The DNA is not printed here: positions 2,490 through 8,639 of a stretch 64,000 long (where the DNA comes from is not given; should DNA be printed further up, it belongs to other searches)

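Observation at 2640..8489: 1949-aa SNF2-family ATPase as the largest gene of the replication block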

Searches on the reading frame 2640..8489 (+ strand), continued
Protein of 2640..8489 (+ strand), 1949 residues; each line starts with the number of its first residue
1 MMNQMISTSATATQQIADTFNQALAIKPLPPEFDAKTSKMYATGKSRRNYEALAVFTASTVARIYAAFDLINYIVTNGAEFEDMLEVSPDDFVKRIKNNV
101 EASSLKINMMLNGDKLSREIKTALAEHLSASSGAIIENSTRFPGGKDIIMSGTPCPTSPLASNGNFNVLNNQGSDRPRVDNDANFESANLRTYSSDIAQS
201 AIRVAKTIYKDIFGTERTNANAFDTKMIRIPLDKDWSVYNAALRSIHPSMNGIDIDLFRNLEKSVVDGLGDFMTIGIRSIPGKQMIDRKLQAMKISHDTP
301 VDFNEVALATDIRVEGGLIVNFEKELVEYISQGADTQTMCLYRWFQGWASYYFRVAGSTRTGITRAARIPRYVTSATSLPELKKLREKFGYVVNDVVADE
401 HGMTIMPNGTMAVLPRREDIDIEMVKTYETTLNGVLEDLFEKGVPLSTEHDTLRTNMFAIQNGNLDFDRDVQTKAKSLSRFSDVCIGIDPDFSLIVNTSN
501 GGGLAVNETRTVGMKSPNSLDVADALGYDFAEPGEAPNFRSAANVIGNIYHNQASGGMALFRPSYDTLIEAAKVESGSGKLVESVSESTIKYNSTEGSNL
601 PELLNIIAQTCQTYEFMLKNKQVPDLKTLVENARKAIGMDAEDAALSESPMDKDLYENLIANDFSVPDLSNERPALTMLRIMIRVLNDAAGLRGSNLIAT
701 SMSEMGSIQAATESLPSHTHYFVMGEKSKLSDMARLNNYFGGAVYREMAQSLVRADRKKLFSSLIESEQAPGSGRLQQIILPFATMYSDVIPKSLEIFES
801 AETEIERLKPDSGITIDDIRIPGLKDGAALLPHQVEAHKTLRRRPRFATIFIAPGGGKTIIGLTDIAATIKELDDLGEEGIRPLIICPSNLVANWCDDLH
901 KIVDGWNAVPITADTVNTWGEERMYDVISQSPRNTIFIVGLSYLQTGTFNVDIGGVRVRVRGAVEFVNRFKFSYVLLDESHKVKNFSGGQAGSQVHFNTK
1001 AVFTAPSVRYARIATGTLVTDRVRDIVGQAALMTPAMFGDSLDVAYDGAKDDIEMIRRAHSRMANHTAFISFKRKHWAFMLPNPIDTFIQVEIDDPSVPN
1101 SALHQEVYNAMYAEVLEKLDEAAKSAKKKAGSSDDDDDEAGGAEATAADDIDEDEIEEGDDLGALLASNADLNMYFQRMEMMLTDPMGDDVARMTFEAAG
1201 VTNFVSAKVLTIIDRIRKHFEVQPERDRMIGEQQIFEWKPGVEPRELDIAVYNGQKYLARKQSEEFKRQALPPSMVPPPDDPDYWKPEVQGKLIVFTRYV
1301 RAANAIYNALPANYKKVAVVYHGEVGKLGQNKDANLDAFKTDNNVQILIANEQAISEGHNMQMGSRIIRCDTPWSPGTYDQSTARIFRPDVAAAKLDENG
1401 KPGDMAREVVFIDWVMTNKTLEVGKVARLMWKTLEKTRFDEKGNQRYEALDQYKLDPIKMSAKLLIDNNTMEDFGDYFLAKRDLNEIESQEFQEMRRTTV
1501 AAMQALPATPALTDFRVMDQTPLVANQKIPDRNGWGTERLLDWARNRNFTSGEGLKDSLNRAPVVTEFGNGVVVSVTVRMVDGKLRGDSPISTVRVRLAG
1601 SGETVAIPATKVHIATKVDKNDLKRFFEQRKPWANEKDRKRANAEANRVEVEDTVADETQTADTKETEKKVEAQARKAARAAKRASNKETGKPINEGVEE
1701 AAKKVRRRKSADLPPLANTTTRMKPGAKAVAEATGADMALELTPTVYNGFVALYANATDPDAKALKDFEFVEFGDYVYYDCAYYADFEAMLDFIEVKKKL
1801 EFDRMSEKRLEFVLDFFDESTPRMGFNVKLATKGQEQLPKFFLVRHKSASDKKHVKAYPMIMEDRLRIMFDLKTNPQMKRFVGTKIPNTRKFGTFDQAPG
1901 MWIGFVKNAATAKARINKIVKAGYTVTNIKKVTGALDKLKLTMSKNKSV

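Call 92: search_solved_structures(query=A3, max_evalue=0.01)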
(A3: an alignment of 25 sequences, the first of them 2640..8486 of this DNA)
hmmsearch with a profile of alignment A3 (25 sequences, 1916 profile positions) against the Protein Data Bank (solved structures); distinct sequences matched with E-value up to 0.01: 32.
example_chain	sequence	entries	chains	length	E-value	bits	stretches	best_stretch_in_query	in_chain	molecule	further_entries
1z63_A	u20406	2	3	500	1e-16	63.2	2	1274-1366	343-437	Helicase of the snf2/rad54 family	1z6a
1z3i_X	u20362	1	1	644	9e-09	36.8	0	949-1058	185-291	similar to RAD54-like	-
9lj2_K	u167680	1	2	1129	1.9e-08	35.7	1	934-1036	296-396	ISWI chromatin-remodeling complex ATPase ISW1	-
7x3t_V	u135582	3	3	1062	1.1e-07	33.1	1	934-1036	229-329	ISWI chromatin-remodeling complex ATPase ISW1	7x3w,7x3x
6iro_L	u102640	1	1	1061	1.6e-07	32.6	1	934-1036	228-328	ISWI chromatin-remodeling complex ATPase ISW1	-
6jyl_K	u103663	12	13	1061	1.6e-07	32.6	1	934-1036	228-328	ISWI chromatin-remodeling complex ATPase ISW1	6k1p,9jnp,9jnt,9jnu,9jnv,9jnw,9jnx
1z5z_A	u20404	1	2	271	1.7e-07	32.6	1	1274-1366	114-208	Helicase of the snf2/rad54 family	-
5jxr_A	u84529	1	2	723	3e-06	28.4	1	943-1033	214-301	Chromatin-remodeling complex ATPase-like protein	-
6pwf_K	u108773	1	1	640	3.3e-06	28.3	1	944-1031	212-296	chromatin remodeling factor ISWI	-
7ux9_P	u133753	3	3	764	1.8e-05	25.8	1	933-1043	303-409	ATP-dependent DNA helicase DDM1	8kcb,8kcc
8wh5_K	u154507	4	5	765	1.8e-05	25.8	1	933-1043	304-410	ATP-dependent DNA helicase DDM1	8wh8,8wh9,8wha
8j90_K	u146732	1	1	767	1.8e-05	25.8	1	933-1043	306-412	ATP-dependent DNA helicase DDM1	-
8skz_A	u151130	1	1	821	2.2e-05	25.6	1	933-1043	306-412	ATP-dependent DNA helicase DDM1,Lymphoid-specific helicase chimera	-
6ne3_W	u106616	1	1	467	2.9e-05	25.1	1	949-1030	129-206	SWI/SNF-related matrix-associated actin-dependent regulator of chromatin subfamily A membe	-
7zb5_E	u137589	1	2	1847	3.1e-05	25.1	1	944-1003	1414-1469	Helicase-like protein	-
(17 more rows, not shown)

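Call 93: search_protein_families(library=phrogs, proteins=[L003:6851-7531:+, L003:7531-7908:+, L005:4296-4625:+, L005:4632-5336:+, L006:4136-4585:+, L006:4590-5294:+, L004:3497-4060:+, L007:207-971:+, L007:987-1484:+, L003:13879-14388:+], max_evalue=0.01)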
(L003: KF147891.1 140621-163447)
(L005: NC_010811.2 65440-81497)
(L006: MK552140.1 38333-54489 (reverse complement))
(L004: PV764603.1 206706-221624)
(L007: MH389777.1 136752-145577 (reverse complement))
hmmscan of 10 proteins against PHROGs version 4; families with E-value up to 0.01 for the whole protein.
L003:6851-7531:+ (227 aa): 1 family
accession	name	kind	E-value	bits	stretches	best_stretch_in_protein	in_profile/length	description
phrog_37942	-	unknown function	4.8e-126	420.1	1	1-227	1-239/239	-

L003:7531-7908:+ (126 aa): 1 family
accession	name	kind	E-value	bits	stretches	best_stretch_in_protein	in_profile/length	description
phrog_31715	-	unknown function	1.4e-05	26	1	25-124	68-162/167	-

L005:4296-4625:+ (110 aa): 0 families

L005:4632-5336:+ (235 aa): 0 families

L006:4136-4585:+ (150 aa): 0 families

L006:4590-5294:+ (235 aa): 0 families

L004:3497-4060:+ (188 aa): 0 families

L007:207-971:+ (255 aa): 1 family
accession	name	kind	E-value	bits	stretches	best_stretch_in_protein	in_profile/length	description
phrog_38822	-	unknown function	3.2e-72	244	1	4-255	4-260/260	-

L007:987-1484:+ (166 aa): 1 family
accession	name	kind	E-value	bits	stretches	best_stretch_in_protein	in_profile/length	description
phrog_31715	-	unknown function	1.4e-32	113.8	1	8-166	7-164/167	-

L003:13879-14388:+ (170 aa): 0 families

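Call 95: find_homologous_proteins(query=A3, max_evalue=1e-20)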
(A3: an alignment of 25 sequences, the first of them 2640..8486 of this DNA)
Query A3 (25 sequences) (1949 aa, profile of the alignment): 27 proteins with E <= 1e-20 among 8000 candidates.
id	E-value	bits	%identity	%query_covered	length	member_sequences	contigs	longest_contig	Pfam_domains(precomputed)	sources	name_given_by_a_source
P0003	0.0e+0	2295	93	100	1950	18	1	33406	PF00176.30,PF00271.38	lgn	-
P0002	0.0e+0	2290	93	100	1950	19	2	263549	PF00176.30,PF00271.38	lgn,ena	-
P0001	0.0e+0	2277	93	100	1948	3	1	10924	PF00176.30,PF00271.38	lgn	-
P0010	0.0e+0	2271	82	100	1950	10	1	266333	PF00176.30,PF00271.38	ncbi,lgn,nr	ncbi:hypothetical protein D5P86_01400 [Salmonella enterica subsp. enterica serovar Infantis]|nr:hypo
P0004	0.0e+0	2271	91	100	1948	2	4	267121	PF00176.30,PF00271.38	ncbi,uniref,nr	ncbi:hypothetical protein pEaSNUABM40_00181 [Erwinia phage pEa_SNUABM_40]|uniref:Uncharacterized pro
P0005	0.0e+0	2265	88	100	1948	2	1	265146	PF00176.30,PF00271.38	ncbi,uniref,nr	ncbi:hypothetical protein pEaSNUABM22_00181 [Erwinia phage pEa_SNUABM_22]|uniref:Uncharacterized pro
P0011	0.0e+0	2256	81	100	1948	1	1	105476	PF00176.30,PF00271.38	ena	-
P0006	0.0e+0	2250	87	100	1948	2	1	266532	PF00176.30,PF00271.38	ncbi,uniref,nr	ncbi:DNA helicase [Erwinia phage vB_EamM_Alexandra]|uniref:Uncharacterized protein n=1 Tax=Erwinia p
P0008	0.0e+0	2245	84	100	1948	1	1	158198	PF00176.30,PF00271.38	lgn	-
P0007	0.0e+0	2245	86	100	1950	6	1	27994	PF00176.30,PF00271.38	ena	-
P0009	0.0e+0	2241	82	100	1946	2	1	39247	PF00176.30,PF00271.38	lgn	-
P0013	0.0e+0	2237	79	100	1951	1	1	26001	PF00176.30,PF00271.38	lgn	-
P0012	0.0e+0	2227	81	100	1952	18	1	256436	PF00176.30,PF00271.38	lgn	-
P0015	0.0e+0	2206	77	100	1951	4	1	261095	PF00176.30,PF00271.38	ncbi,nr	ncbi:hypothetical protein pEaSNUABM52_00181 [Erwinia phage pEp_SNUABM_52]|nr:hypothetical protein pE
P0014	0.0e+0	2205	78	100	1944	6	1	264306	PF00176.30,PF00271.38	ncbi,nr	ncbi:hypothetical protein pEaSNUABM34_00181 [Erwinia phage pEa_SNUABM_34]|nr:hypothetical protein pE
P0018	0.0e+0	2183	62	100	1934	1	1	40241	PF00176.30,PF00271.38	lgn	-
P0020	0.0e+0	2155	62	100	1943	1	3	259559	PF00176.30,PF00271.38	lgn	-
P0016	0.0e+0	2155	71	99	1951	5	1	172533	PF00176.30,PF00271.38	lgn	-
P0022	0.0e+0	2153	62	100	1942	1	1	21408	PF00176.30,PF00271.38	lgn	-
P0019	0.0e+0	2152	67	59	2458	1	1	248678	PF00176.30,PF14528.12,PF00271.38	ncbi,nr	ncbi:DNA helicase [Yersinia phage fHe-Yen9-02]|nr:DNA helicase [Yersinia phage fHe-Yen9-02]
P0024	0.0e+0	2152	61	100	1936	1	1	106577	PF00271.38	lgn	-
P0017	0.0e+0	2145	63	100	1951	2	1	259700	PF00176.30,PF00271.38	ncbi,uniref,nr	ncbi:putative ATP-dependent DNA helicase [Erwinia phage vB_EamM_Yoloswag]|uniref:Putative ATP-depend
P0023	0.0e+0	2144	62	100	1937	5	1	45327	PF00176.30,PF00271.38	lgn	-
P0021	0.0e+0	2130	62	100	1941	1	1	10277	PF00176.30,PF00271.38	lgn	-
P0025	0.0e+0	2069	55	100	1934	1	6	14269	PF00176.30,PF00271.38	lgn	-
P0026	0.0e+0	2061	55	99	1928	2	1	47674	PF00176.30,PF00271.38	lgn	-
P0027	0.0e+0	1971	48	99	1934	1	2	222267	PF00176.30,PF00271.38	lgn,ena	-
